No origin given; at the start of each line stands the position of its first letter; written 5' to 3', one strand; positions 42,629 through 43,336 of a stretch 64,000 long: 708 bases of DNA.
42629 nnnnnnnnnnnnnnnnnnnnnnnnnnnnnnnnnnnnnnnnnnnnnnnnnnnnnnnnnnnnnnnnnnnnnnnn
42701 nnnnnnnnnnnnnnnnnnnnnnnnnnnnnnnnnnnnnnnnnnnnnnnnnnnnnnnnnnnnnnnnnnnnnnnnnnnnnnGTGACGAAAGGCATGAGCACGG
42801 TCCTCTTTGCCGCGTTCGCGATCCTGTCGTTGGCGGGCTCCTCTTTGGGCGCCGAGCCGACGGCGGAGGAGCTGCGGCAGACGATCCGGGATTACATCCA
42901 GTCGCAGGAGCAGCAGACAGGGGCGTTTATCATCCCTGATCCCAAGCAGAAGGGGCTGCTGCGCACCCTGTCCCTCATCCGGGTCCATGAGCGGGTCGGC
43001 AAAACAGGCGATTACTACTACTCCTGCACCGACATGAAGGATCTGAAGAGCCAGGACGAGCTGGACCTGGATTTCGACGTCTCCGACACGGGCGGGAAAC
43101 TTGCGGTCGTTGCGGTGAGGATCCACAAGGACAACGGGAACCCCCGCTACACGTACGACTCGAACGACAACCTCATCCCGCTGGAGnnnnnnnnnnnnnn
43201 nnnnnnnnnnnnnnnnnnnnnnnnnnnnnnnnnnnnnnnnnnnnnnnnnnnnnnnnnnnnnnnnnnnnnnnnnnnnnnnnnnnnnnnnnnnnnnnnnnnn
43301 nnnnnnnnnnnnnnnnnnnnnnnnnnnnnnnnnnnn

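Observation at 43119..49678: Methyltransferase-rich putative biosynthetic cluster (EgtD-like, SAM-MT, DUF255 thioredoxin-fold, rSAM-ArsM)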

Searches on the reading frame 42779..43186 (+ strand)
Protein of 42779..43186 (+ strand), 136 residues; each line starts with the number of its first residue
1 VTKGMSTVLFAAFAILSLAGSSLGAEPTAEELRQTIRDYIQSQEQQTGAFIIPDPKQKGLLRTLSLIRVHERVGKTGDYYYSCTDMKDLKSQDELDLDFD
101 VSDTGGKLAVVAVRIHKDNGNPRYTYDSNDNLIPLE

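Call 11: search_protein_families(library=pfam, proteins=[window:42779-43186:+], max_evalue=0.001)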
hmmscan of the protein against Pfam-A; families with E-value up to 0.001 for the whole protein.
window:42779-43186:+ (136 aa): 0 families

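Call 13: search_protein_families(library=ncbifam, proteins=[window:42779-43186:+], max_evalue=0.001)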
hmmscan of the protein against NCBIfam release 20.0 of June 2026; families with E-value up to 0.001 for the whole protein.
window:42779-43186:+ (136 aa): 0 families
